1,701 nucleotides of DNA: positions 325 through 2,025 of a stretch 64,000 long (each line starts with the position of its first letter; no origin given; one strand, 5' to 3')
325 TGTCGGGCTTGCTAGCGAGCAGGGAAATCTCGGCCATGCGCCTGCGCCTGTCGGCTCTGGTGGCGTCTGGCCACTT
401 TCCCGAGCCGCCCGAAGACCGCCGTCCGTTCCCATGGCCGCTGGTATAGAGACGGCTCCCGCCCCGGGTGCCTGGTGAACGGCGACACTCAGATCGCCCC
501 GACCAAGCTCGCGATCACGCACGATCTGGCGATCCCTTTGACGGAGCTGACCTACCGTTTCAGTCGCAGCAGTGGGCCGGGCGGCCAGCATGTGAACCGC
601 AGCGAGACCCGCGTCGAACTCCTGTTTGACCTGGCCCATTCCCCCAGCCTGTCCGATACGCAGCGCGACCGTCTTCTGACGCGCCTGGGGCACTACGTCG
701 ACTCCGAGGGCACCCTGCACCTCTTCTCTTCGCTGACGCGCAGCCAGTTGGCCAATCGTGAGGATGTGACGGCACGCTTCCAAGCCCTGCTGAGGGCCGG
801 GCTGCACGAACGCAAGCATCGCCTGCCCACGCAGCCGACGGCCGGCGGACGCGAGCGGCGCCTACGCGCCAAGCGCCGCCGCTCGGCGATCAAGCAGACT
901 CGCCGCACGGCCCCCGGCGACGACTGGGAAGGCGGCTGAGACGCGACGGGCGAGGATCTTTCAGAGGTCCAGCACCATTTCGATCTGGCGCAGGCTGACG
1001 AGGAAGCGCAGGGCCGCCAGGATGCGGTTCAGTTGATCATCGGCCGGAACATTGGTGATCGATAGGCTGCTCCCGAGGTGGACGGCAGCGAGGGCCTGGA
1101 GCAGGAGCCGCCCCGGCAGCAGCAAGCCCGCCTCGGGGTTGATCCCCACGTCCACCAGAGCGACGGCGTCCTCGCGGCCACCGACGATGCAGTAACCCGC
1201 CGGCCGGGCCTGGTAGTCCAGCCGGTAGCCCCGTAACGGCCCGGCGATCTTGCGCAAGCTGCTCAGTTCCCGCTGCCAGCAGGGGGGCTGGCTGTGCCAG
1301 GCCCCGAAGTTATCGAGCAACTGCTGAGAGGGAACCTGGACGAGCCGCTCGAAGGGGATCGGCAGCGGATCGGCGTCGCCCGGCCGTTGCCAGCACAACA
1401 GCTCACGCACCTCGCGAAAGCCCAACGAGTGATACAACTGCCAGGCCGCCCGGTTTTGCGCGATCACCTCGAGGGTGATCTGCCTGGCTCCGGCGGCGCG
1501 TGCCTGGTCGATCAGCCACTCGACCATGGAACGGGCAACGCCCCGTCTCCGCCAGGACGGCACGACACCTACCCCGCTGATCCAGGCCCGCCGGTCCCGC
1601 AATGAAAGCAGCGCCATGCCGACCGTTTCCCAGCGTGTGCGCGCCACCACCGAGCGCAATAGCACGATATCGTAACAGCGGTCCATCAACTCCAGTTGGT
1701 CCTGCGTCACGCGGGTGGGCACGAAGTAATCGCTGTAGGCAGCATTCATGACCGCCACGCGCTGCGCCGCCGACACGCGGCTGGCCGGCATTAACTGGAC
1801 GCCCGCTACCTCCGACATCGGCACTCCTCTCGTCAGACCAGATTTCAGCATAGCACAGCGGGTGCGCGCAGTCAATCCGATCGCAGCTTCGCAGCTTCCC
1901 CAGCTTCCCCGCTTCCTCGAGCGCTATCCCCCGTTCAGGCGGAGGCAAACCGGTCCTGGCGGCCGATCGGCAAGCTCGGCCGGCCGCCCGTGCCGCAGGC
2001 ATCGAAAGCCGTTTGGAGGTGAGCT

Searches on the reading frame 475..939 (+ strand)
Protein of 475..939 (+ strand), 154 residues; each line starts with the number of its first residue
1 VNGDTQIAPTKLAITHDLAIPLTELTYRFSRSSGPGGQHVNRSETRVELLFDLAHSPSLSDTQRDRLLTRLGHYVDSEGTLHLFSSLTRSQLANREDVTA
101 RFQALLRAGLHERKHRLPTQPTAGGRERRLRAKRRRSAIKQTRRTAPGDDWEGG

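Call 61: search_protein_families(library=pfam, proteins=[window:475-939:+], max_evalue=0.00001)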
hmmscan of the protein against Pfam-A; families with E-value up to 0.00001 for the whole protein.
window:475-939:+ (154 aa): 1 family
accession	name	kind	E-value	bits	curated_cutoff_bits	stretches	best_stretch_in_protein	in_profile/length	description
PF00472.26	RF-1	-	1.2e-15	57.9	35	1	17-143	4-116/116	RF-1 domain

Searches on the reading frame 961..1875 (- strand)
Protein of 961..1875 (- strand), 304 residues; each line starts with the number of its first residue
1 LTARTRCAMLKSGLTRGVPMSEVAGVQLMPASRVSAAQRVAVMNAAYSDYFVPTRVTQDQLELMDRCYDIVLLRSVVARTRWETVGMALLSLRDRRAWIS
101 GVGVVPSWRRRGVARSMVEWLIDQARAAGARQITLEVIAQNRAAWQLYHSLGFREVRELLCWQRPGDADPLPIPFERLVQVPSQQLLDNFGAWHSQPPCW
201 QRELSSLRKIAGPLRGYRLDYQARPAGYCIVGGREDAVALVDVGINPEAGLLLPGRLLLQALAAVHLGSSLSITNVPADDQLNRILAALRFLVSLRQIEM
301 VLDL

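Call 61: search_protein_families(library=pfam, proteins=[window:961-1875:-], max_evalue=0.00001)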
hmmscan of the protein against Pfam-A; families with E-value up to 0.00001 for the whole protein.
window:961-1875:- (304 aa): 4 families
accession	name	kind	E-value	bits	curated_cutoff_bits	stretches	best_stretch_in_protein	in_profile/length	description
PF00583.31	Acetyltransf_1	-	2.9e-16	60.2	20.7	1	74-153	34-116/116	Acetyltransferase (GNAT) family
PF13673.13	Acetyltransf_10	-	1.5e-10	41.6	23.6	1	76-157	34-111/128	Acetyltransferase (GNAT) domain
PF13508.13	Acetyltransf_7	-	1.9e-10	41.4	27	1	77-155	7-84/84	Acetyltransferase (GNAT) domain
PF08445.16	FR47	-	6.8e-08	32.8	22.1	1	87-158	12-82/86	FR47-like protein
